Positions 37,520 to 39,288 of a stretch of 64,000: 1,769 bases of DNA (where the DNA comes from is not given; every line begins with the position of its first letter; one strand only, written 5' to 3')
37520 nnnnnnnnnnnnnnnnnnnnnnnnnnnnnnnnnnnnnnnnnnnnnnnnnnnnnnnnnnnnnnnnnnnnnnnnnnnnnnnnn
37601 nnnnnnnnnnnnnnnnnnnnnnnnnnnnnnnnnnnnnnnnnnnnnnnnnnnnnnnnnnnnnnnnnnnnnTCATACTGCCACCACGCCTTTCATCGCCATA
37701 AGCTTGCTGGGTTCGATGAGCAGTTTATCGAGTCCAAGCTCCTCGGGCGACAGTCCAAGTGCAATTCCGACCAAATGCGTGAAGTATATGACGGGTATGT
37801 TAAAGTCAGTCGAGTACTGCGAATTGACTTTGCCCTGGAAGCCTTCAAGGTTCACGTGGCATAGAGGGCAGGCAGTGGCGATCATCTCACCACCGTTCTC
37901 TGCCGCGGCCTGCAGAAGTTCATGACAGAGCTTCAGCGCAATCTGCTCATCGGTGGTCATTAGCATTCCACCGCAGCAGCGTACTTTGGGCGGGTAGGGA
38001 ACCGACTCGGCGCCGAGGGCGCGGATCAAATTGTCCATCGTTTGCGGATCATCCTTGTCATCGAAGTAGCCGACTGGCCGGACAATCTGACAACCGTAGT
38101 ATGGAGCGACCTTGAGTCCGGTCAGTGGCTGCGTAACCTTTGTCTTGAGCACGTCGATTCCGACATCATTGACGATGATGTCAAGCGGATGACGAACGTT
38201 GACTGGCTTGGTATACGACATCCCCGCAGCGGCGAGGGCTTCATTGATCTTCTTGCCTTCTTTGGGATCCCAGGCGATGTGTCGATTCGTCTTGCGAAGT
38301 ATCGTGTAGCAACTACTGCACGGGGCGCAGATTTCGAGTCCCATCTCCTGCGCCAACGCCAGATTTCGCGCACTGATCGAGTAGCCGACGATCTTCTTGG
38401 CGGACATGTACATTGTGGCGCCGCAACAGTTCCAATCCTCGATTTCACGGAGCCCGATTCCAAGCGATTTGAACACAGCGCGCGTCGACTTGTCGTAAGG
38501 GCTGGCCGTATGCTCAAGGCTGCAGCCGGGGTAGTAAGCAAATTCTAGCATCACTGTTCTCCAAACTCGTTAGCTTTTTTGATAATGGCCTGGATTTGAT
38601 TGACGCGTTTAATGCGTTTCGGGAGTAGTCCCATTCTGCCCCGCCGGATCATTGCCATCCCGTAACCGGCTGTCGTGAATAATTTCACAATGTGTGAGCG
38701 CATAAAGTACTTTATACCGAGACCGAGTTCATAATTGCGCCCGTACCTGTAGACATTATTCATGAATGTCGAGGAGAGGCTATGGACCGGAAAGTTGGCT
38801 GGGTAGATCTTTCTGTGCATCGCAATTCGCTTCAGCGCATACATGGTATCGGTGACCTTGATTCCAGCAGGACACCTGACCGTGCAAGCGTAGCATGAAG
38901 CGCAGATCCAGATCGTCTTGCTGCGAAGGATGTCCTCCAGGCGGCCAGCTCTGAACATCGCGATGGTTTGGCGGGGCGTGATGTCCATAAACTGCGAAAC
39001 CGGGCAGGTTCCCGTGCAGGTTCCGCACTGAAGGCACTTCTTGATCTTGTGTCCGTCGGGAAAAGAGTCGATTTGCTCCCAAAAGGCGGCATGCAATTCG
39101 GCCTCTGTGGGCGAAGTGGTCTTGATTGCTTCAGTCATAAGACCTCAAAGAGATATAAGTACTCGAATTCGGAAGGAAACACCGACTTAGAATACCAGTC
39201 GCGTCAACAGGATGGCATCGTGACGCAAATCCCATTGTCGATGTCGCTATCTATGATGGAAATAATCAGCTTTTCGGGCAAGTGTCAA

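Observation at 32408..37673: Clean fission of hdrA inside its inserted ferredoxin domain, with the two halves separated by 2.5 kb of coding sequence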

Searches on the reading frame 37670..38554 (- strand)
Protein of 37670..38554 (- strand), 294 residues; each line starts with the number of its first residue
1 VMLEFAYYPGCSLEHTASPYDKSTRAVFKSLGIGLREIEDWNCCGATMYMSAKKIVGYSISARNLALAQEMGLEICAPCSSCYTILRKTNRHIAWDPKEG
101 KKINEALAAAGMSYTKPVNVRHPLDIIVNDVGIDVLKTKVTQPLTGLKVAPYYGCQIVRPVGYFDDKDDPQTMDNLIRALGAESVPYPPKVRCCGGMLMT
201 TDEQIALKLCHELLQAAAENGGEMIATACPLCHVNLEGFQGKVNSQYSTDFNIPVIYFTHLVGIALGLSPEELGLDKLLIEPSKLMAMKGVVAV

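Call 3: search_protein_families(library=pfam, proteins=[window:37670-38554:-], max_evalue=0.01)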
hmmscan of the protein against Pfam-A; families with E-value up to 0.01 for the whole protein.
window:37670-38554:- (294 aa): 1 family
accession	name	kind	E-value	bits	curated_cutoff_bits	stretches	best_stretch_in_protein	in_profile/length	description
PF02754.22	CCG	-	5.1e-27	94.3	20.6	2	6-86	2-84/85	Cysteine-rich domain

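Call 55: search_protein_families(library=ncbifam, proteins=[window:37670-38554:-], max_evalue=0.00001)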
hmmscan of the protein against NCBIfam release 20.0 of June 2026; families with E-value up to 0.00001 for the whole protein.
window:37670-38554:- (294 aa): 6 families
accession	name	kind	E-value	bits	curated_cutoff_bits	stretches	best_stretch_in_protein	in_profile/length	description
TIGR03288.1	CoB_CoM_SS_B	equivalog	3.5e-63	213.6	345.15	1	4-286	1-287/290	CoB--CoM heterodisulfide reductase subunit B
NF042965.1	MFR_anch_SdhE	equivalog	5.2e-61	206.7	500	1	4-285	2-281/282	8-methylmenaquinol:fumarate reductase membrane anchor subunit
NF041780.1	hetero_SS_HdrB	equivalog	6.1e-24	84.9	450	1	21-272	22-287/304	ferredoxin:CoB-CoM heterodisulfide reductase subunit HdrB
NF045670.1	quin_L_LdhH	equivalog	1.1e-14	53.7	800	1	5-242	469-691/706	L-lactate dehydrogenase (quinone) large subunit LdhH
NF008369.0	PRK11168.1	equivalog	2.6e-08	33.2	278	1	5-93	169-259/401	anaerobic glycerol-3-phosphate dehydrogenase subunit C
NF004898.0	PRK06259.1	equivalog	1.2e-07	30.8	385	1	5-246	264-473/488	fumarate reductase (CoM/CoB) subunit TfrB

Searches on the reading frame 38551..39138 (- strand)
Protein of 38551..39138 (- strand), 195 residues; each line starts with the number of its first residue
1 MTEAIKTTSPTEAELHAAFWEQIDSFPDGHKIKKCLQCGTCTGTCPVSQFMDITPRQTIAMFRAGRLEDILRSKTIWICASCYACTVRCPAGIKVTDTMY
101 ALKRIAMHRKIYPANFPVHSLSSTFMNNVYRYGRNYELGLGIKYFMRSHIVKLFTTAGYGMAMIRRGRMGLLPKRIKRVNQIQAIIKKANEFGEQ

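Call 3: search_protein_families(library=pfam, proteins=[window:38551-39138:-], max_evalue=0.01)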
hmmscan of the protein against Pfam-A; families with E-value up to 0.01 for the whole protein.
window:38551-39138:- (195 aa): 7 families
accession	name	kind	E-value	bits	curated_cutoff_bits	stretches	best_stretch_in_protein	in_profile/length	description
PF13183.11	Fer4_8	-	2.4e-11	44.4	27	1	32-93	2-68/68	4Fe-4S dicluster domain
PF13534.11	Fer4_17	-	2.4e-10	41.2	22.2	1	34-93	1-60/61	4Fe-4S dicluster domain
PF13187.11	Fer4_9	-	4.2e-08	33.5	27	1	34-92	1-50/52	4Fe-4S dicluster domain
PF12838.12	Fer4_7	-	5.6e-06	27.2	27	1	34-93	1-52/52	4Fe-4S dicluster domain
PF13237.11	Fer4_10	-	3.6e-05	24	25.5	1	33-90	7-53/53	4Fe-4S dicluster domain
PF12797.12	Fer4_2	-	0.0018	18.6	24.5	0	33-47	8-22/22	4Fe-4S binding domain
PF12837.12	Fer4_6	-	0.0046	17.3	25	0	34-47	8-21/24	4Fe-4S binding domain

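Call 55: search_protein_families(library=ncbifam, proteins=[window:38551-39138:-], max_evalue=0.00001)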
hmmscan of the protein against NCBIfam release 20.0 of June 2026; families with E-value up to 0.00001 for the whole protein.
window:38551-39138:- (195 aa): 14 families
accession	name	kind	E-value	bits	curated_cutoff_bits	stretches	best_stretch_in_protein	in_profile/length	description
TIGR03290.1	CoB_CoM_SS_C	equivalog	8.1e-22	77.8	160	1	32-116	1-85/144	CoB--CoM heterodisulfide reductase subunit C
NF041779.1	hetero_SS_HdrC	equivalog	3e-17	62.7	350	1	28-111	26-108/198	ferredoxin:CoB-CoM heterodisulfide reductase subunit HdrC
NF038018.1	qmoC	equivalog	3.9e-17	62.8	300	1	29-113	14-98/360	quinone-interacting membrane-bound oxidoreductase complex subunit QmoC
NF041890.1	hdrC_Methbact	equivalog_domain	4.2e-17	62.4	270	1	15-112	12-107/192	ferredoxin:CoB-CoM heterodisulfide reductase subunit HdrC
NF042952.1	MFR_FeS_SdhB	equivalog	7.2e-09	35.1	600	1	74-172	199-293/320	8-methylmenaquinol:fumarate reductase iron-sulfur subunit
NF008369.0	PRK11168.1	equivalog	8.9e-09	34.7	278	1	30-101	8-82/401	anaerobic glycerol-3-phosphate dehydrogenase subunit C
NF004898.0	PRK06259.1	equivalog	7.2e-07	28.2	385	1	22-111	123-221/488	fumarate reductase (CoM/CoB) subunit TfrB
TIGR01945.1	rnfC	subfamily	7.4e-07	28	245.95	1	30-104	360-429/435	RnfABCDGE type electron transport complex subunit C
NF004616.0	PRK05950.1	subfamily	1e-06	28.1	228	0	30-110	144-237/238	succinate dehydrogenase iron-sulfur subunit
NF009226.0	PRK12576.1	equivalog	1.1e-06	28.2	344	0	30-187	151-313/317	succinate dehydrogenase/fumarate reductase iron-sulfur subunit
TIGR03379.1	glycerol3P_GlpC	equivalog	1.4e-06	27.3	279.9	1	32-104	4-79/397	anaerobic glycerol-3-phosphate dehydrogenase subunit GlpC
NF009227.0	PRK12577.1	equivalog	2.7e-06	26.3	349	0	66-190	197-323/330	succinate dehydrogenase/fumarate reductase iron-sulfur subunit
TIGR00384.1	dhsB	subfamily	3.4e-06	26.7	88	0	21-102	128-221/222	succinate dehydrogenase and fumarate reductase iron-sulfur protein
NF041837.1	rnfC_Methano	equivalog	7.1e-06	25.1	650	1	33-106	358-427/438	Rnf electron transport complex subunit RnfC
